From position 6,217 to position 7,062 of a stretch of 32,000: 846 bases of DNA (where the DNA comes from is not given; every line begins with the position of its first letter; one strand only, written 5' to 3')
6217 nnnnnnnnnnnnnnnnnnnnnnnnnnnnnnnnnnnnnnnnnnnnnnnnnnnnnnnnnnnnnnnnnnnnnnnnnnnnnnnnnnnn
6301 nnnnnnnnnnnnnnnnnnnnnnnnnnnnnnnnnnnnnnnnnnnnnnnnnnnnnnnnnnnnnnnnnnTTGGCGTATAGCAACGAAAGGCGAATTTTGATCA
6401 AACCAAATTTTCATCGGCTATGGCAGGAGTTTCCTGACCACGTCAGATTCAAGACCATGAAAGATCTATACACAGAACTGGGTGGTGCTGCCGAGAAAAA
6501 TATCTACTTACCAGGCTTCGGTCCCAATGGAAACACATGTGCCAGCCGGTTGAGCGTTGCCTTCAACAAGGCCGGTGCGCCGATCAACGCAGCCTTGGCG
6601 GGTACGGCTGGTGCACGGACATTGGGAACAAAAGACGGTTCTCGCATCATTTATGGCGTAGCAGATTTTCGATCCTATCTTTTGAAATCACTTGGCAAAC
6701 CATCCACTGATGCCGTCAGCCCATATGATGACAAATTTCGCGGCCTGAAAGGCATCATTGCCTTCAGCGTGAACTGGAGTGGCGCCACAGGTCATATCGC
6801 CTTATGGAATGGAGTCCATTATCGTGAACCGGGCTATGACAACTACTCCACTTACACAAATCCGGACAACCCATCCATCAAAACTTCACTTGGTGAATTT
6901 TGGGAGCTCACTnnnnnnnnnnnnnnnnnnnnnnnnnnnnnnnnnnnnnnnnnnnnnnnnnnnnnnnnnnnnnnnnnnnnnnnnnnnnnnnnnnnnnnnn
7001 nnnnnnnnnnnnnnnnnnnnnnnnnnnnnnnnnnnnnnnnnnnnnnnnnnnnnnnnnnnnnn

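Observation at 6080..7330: Low-GC islet with an orphan Tae4-like T6SS amidase effector and a coupled lipoprotein immunity candidate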

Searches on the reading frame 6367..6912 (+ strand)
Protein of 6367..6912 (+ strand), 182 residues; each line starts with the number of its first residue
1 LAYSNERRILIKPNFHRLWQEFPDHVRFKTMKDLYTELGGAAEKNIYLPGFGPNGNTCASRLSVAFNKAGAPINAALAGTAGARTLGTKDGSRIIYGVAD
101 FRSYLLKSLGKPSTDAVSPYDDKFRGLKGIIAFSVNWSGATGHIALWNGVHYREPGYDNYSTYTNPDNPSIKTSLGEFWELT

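Call 4: search_protein_families(library=pfam, proteins=[window:6367-6912:+], max_evalue=1)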
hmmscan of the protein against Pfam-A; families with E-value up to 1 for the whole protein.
window:6367-6912:+ (182 aa): 1 family
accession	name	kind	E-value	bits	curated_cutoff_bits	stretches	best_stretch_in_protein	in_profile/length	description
PF14113.12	Tae4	-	1.3e-18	67.7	27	1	56-154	3-106/125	Type VI secretion system (T6SS), amidase effector protein 4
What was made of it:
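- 6394..6915 (+): Tae4-family peptidoglycan amidase effector, 173 aa, TTG start, no signal peptide. PF14113 at 67.7 bits against a cutoff of 27 (call 4).
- On Tae4 (Pfam PF14113, T6SS amidase effector 4): 67.7 bits against a cutoff of 27, E 1.3e-18 (call 4).
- PF14113 at 67.7 bits (call 4).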

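Call 5: search_protein_families(library=ncbifam, proteins=[window:6367-6912:+], max_evalue=1)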
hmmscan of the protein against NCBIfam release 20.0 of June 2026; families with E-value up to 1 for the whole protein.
window:6367-6912:+ (182 aa): 0 families
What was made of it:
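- On Tai4 / Rap2-type immunity proteins: No Pfam or NCBIfam hit (calls 4, 5).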

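Call 6: search_solved_structures(query=window:6367-6912:+, max_evalue=1, show_alignments=3)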
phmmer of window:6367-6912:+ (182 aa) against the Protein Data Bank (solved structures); distinct sequences matched with E-value up to 1: 7.
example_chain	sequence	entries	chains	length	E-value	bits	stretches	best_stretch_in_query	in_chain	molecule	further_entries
4jur_A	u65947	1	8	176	7.2e-15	58.8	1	10-180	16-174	Putative cytoplasmic protein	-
4hff_A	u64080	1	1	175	8.5e-15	58.6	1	10-180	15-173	Putative cytoplasmic protein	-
4j30_A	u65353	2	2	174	1.2e-14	58.1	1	12-180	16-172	Putative cytoplasmic protein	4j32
4hfk_A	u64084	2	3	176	1.1e-12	51.7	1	11-180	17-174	Putative cytoplasmic protein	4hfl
6ijf_C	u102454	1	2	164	0.00051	23.5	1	12-146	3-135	Tae4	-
9evs_Z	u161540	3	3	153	0.5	13.7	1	108-154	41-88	mS34 | Mitochondrial 28S ribosomal protein S34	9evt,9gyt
4bi3_A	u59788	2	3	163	0.68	13.2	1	34-146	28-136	SSP1 | SSSP1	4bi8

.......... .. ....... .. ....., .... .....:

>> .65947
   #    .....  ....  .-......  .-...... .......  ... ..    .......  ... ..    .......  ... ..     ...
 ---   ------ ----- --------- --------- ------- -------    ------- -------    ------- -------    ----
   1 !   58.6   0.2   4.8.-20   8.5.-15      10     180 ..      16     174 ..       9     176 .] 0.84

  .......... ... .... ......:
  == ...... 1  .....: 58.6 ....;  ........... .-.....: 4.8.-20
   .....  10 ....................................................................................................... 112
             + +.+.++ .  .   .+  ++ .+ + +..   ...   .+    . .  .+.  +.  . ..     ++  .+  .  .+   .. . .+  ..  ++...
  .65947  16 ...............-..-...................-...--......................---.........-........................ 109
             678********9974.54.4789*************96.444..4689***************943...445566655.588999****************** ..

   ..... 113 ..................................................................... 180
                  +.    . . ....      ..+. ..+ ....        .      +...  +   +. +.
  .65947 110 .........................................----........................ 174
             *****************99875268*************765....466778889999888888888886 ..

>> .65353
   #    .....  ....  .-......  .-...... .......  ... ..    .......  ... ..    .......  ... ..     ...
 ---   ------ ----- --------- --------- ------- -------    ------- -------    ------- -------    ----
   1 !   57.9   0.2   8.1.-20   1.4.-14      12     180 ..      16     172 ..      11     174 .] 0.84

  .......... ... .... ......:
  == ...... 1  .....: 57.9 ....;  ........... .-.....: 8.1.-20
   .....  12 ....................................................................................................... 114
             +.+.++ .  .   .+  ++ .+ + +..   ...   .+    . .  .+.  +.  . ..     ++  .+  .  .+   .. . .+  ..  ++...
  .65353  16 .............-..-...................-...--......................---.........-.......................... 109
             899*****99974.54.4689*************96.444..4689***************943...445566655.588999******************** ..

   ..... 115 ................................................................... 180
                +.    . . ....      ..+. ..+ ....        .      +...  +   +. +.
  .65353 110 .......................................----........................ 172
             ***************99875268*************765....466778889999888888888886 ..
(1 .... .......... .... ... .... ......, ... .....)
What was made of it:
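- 6394..6915 (+): PDB Tae4 chains 4J30, 4HFF, 4JUR and 4HFK at E about 1e-14 (call 6).
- Closest known: Agrobacterium tumefaciens Tae4-Tai4. Same: It is detected by sequence at E 5e-4 (call 6).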

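Call 11: find_encoding_contigs(protein=window:6367-6912:+, flank=10000, max_places=10)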
Protein window:6367-6912:+ (182 aa): no gene with exactly this product is on record in the collection.

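Call 13: find_homologous_proteins(query=window:6394-6912:+)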
Query window:6394-6912:+ (173 aa): 320 proteins with E <= 0.001 among 400 candidates; the best 120 are listed.
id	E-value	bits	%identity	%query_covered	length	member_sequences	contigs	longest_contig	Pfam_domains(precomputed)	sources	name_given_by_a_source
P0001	7.5e-115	399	99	100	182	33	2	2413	PF14113.13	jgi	-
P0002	4.7e-101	354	88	99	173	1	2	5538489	PF14113.13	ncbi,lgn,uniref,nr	ncbi:T6SS effector amidase Tae4 family protein [Delftia sp. PS-11]|uniref:T6SS effector amidase Tae4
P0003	3.2e-91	322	79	99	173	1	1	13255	PF14113.13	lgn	-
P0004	3.2e-91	322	80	99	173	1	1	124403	PF14113.13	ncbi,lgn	-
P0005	3.7e-91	322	79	99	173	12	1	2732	PF14113.13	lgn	-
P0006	5.4e-91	322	80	99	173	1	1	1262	PF14113.13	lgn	-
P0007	3.2e-90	319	79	100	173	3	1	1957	PF14113.13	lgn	-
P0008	3.5e-89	316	77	100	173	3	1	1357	PF14113.13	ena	-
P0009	1.0e-88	314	78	100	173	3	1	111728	PF14113.13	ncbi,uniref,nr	ncbi:T6SS effector amidase Tae4 family protein [Massilia aquatica]|uniref:Cytoplasmic protein n=1 Ta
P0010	4.3e-88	312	78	99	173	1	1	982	PF14113.13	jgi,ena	-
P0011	6.1e-88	312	78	99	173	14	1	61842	PF14113.13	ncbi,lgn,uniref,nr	ncbi:hypothetical protein F2P45_25185 [Massilia sp. CCM 8733]|uniref:Cytoplasmic protein n=1 Tax=Mas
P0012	1.0e-87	311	77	99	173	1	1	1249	PF14113.13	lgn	-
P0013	2.2e-87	310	78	99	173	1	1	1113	PF14113.13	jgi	jgi:hypothetical protein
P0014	3.4e-87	309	77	99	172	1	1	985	PF14113.13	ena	-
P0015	9.1e-87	308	77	99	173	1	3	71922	PF14113.13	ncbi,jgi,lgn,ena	-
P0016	3.4e-86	306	77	100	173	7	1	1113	PF14113.13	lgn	-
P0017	5.1e-86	305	76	100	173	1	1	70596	PF14113.13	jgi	jgi:hypothetical protein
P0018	2.5e-85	303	76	99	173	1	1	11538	PF14113.13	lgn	-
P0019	8.5e-85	301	76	99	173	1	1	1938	PF14113.13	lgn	-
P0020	1.6e-84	301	75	100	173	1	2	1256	PF14113.13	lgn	-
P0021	1.9e-84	300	75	100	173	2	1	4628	PF14113.13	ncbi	-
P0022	2.0e-84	300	76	99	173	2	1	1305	PF14113.13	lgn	-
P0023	3.2e-84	300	75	99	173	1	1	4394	PF14113.13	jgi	jgi:hypothetical protein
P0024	3.6e-84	299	75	100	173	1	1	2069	PF14113.13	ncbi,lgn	-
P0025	3.7e-84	299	75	99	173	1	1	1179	PF14113.13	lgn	-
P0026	4.5e-84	299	74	99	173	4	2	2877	PF14113.13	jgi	-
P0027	7.4e-84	298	73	99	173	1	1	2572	PF14113.13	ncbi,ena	-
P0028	9.1e-84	298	74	99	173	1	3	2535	PF14113.13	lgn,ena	-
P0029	1.2e-83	298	75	100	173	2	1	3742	PF14113.13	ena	-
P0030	1.3e-83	298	75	99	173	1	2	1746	PF14113.13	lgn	-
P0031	1.4e-83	297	75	99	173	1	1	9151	PF14113.13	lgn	-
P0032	2.0e-83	297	74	99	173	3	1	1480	PF14113.13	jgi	jgi:hypothetical protein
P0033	2.9e-83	296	76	99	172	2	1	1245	PF14113.13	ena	-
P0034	4.6e-83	296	74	99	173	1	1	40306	PF14113.13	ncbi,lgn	-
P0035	5.5e-83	296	74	99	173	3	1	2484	PF14113.13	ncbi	-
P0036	7.0e-83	295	72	99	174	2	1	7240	PF14113.13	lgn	-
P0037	7.6e-83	295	74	100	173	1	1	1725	PF14113.13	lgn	-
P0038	9.7e-83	295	74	99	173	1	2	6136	PF14113.13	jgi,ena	-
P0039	1.3e-82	294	73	100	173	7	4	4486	PF14113.13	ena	-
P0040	1.4e-82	294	73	99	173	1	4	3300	PF14113.13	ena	-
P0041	1.8e-82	294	71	100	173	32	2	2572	PF14113.13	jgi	jgi:hypothetical protein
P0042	3.4e-82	293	73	99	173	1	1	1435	PF14113.13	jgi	jgi:hypothetical protein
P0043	3.8e-82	293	73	99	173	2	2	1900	PF14113.13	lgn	-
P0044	5.0e-82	292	73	99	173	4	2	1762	PF14113.13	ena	-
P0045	6.0e-82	292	71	100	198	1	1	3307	PF14113.13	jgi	jgi:hypothetical protein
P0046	7.1e-82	292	74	99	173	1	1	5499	PF14113.13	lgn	-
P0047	8.2e-82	292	70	100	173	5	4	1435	PF14113.13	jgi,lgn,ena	-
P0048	8.8e-82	292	73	100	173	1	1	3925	PF14113.13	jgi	-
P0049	1.2e-81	291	73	99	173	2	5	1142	PF14113.13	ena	-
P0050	1.4e-81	291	73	99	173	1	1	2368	PF14113.13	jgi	jgi:hypothetical protein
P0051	1.6e-81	291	73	99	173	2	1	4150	PF14113.13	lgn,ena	-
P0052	1.8e-81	291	73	99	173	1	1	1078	PF14113.13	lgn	-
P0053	2.1e-81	290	71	99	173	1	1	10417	PF14113.13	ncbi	-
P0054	2.2e-81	290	73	100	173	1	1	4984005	PF14113.13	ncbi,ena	-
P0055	2.9e-81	290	72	99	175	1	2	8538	PF14113.13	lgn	-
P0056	3.0e-81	290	73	99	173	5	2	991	PF14113.13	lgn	-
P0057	3.7e-81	290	71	100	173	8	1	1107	PF14113.13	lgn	-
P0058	4.1e-81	289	74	99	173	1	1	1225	PF14113.13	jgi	jgi:hypothetical protein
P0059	4.3e-81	289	72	99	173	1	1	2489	PF14113.13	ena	-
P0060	1.1e-80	288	70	100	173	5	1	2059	PF14113.13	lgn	-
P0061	1.2e-80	288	72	99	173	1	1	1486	PF14113.13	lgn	-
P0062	1.9e-80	287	72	99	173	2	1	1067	PF14113.13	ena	-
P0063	2.2e-80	287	73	99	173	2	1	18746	PF14113.13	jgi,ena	-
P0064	2.7e-80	287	72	99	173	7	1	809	PF14113.13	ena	-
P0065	3.5e-80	286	73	99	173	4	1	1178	PF14113.13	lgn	-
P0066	6.1e-80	286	72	99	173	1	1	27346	PF14113.13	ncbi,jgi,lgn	-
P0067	7.3e-80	285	70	99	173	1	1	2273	PF14113.13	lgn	-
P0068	2.0e-79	284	70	99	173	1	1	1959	PF14113.13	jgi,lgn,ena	-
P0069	2.1e-79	284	72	99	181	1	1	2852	PF14113.13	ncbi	-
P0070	3.0e-79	283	70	99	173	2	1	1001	PF14113.13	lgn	-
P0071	3.8e-79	283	71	100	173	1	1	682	PF14113.13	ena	-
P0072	8.5e-79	282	69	99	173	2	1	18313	PF14113.13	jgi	-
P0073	1.4e-78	281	68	100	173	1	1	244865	PF14113.13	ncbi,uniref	ncbi:T6SS effector amidase Tae4 family protein [Pokkaliibacter sp. CJK22405]|uniref:T6SS effector am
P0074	1.8e-78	281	70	99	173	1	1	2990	PF14113.13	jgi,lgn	jgi:hypothetical protein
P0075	1.9e-78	281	72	100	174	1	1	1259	PF14113.13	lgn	-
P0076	3.0e-78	280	58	99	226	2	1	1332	PF14113.13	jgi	jgi:hypothetical protein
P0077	4.6e-78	280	72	99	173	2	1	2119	PF14113.13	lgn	-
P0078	1.2e-77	278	76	93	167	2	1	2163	PF14113.13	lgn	-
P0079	1.2e-77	278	69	99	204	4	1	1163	PF14113.13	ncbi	-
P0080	1.8e-77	278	69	99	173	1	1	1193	PF14113.13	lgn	-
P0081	1.9e-77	277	69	99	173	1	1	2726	PF14113.13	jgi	jgi:hypothetical protein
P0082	2.8e-77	277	69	99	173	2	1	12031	PF14113.13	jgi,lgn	jgi:hypothetical protein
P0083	3.5e-77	277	70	99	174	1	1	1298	PF14113.13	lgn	-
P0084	4.3e-77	276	67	99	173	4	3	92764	PF14113.13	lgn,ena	-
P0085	5.1e-77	276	69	100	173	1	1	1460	PF14113.13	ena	-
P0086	7.4e-77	276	71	99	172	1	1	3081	PF14113.13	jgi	jgi:hypothetical protein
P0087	8.3e-77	275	69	99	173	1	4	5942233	PF14113.13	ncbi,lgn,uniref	ncbi:T6SS effector amidase Tae4 family protein [Halioxenophilus aromaticivorans]|uniref:Cytoplasmic 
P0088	9.1e-77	275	69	99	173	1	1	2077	PF14113.13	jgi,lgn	jgi:hypothetical protein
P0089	1.0e-76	275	68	99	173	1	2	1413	PF14113.13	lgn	-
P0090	1.6e-76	274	68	100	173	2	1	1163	PF14113.13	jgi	jgi:hypothetical protein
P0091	1.9e-76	274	70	99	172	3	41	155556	PF14113.13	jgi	jgi:hypothetical protein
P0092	5.0e-76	273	70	99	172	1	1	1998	PF14113.13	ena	-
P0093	6.4e-76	273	67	99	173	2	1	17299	PF14113.13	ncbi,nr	ncbi:MAG: type VI secretion system amidase effector protein Tae4 [Burkholderiaceae bacterium]|nr:typ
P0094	7.4e-76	272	69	99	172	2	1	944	PF14113.13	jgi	jgi:hypothetical protein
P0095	7.7e-76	272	70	99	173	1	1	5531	PF14113.13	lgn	-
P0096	1.2e-75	272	65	99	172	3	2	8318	PF14113.13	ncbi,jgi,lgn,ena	-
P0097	2.8e-75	270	68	99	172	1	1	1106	PF14113.13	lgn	-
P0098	6.1e-75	269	69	99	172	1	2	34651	PF14113.13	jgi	jgi:hypothetical protein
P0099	7.5e-75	269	66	99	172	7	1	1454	PF14113.13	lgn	-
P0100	7.6e-75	269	67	99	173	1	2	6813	PF14113.13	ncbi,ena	-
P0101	7.8e-75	269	68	99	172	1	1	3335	PF14113.13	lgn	-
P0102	8.4e-75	269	79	87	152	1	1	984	PF14113.13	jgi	jgi:hypothetical protein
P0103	4.0e-74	267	69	99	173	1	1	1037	PF14113.13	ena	-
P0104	7.8e-74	266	63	99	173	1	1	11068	PF14113.13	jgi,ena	-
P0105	9.8e-74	265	68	99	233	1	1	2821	PF14113.13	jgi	jgi:hypothetical protein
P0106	1.2e-73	265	67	99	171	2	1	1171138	PF14113.13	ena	-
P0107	1.6e-73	265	68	100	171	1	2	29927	PF14113.13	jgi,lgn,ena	jgi:hypothetical protein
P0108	2.3e-73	264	68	99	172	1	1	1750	PF14113.13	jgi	jgi:hypothetical protein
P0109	3.1e-73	264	65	99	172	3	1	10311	PF14113.13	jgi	jgi:hypothetical protein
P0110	3.9e-73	263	71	90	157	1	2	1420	PF14113.13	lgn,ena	-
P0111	4.0e-73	263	67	99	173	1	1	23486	PF14113.13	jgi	jgi:hypothetical protein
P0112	6.2e-73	263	67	99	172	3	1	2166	PF14113.13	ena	-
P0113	1.2e-72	262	66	99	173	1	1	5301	PF14113.13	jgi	-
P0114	1.5e-72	262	66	99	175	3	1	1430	PF14113.13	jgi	jgi:hypothetical protein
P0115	1.9e-72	261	66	99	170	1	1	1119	PF14113.13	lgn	-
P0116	2.7e-72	261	66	99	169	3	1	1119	PF14113.13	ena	-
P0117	3.1e-72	261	65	99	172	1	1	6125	PF14113.13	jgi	-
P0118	4.5e-72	260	66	100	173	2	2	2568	PF14113.13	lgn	-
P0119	4.5e-72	260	67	99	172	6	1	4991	PF14113.13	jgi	jgi:hypothetical protein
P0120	6.1e-72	260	66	99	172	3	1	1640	PF14113.13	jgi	jgi:Type VI secretion system (T6SS), amidase effector protein 4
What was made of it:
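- On Tae4 (Pfam PF14113, T6SS amidase effector 4): All 120 listed homologs carry PF14113 (call 13).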

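Call 18: find_encoding_contigs(protein=P0002, flank=10000, max_places=3)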
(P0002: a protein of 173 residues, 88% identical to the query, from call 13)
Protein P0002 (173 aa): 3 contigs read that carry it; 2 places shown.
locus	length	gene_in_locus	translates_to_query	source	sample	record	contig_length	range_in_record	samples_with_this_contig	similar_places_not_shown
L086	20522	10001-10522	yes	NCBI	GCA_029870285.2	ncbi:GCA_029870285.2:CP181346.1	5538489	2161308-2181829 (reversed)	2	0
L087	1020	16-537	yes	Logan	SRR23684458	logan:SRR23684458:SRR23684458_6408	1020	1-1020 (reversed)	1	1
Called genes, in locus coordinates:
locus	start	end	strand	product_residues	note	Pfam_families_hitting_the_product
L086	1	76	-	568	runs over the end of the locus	PF01645:Glu_synthase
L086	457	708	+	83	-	-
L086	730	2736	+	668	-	PF00672:HAMP (weak), PF00015:MCPsignal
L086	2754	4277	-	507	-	PF06097:DUF945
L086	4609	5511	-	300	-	PF00561:Abhydrolase_1, PF12146:Hydrolase_4 (weak), PF12697:Abhydrolase_6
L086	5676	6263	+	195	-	PF02627:CMD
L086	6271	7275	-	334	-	PF00356:LacI, PF00532:Peripla_BP_1, PF13407:Peripla_BP_4, PF13377:Peripla_BP_3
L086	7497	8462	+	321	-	PF03401:TctC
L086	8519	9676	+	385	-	PF02746:MR_MLE_N, PF13378:MR_MLE_C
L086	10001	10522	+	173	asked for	PF14113:Tae4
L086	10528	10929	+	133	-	-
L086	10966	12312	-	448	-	PF00072:Response_reg, PF00158:Sigma54_activat, PF13191:AAA_16 (weak), PF14532:Sigma54_activ_2, PF07728:AAA_5 (faint), PF25601:AAA_lid_14, PF02954:HTH_8, PF18024:HTH_50 (weak)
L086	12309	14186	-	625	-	PF02743:dCache_1, PF00512:HisKA, PF02518:HATPase_c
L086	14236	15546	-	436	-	PF00375:SDF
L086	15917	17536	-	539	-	PF00732:GMC_oxred_N, PF00890:FAD_binding_2 (faint), PF05199:GMC_oxred_C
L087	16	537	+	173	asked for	PF14113:Tae4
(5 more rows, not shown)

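Call 28: find_encoding_contigs(protein=P0054, flank=10000, max_places=1)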
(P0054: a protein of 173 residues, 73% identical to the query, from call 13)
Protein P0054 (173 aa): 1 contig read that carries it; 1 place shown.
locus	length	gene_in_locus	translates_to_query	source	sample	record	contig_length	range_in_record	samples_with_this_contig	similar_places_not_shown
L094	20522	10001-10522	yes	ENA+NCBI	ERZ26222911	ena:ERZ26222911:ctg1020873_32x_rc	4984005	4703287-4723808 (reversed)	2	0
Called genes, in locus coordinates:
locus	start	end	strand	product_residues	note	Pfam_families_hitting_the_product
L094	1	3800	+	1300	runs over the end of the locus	PF07732:Cu-oxidase_3 (weak), PF07731:Cu-oxidase_2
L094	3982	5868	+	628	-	-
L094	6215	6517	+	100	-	-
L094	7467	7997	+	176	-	-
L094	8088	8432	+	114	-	-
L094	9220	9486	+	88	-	-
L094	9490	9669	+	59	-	-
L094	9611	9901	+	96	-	PF05016:ParE_toxin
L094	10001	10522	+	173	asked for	PF14113:Tae4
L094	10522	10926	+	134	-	-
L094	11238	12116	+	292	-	-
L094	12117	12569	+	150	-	-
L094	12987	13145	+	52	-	-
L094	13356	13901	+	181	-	-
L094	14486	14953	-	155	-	PF00210:Ferritin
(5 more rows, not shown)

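Call 29: find_encoding_contigs(protein=P0087, flank=10000, max_places=1)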
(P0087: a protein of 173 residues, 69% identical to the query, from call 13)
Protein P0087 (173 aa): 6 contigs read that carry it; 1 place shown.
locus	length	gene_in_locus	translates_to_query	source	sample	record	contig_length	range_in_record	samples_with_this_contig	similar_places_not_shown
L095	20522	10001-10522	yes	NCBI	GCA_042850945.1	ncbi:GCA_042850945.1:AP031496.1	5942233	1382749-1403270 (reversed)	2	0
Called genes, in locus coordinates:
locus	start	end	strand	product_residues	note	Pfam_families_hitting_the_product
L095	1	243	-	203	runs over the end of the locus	PF00440:TetR_N, PF16925:TetR_C_13, PF21993:TetR_C_13_2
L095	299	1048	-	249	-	PF00106:adh_short, PF08659:KR, PF23441:SDR, PF13561:adh_short_C2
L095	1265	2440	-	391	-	PF00376:MerR, PF13411:MerR_1, PF13847:Methyltransf_31, PF08241:Methyltransf_11, PF08242:Methyltransf_12, PF13649:Methyltransf_25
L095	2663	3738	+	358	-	PF01527:HTH_Tnp_1, PF13384:HTH_23, PF13518:HTH_28 (weak), PF13551:HTH_29 (weak), PF13276:HTH_21, PF00665:rve, PF13683:rve_3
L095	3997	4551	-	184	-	PF02627:CMD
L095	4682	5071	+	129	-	PF01638:HxlR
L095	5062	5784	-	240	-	PF08220:HTH_DeoR (faint), PF08279:HTH_11, PF13280:WYL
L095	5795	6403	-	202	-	PF02798:GST_N, PF13417:GST_N_3, PF13409:GST_N_2, PF13410:GST_C_2 (weak)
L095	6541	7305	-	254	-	PF01695:IstB_IS21, PF05673:DUF815 (weak), PF00308:Bac_DnaA (weak), PF13191:AAA_16 (weak), PF20720:nSTAND3 (faint), PF13401:AAA_22 (faint), PF00004:AAA (weak)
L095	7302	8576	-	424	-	PF27155:Y4rL_C (weak), PF22483:Mu-transpos_C_2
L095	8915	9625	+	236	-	PF07804:HipA_C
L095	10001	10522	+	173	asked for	PF14113:Tae4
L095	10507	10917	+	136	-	-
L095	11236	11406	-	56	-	-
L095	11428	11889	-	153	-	PF05875:Ceramidase (weak)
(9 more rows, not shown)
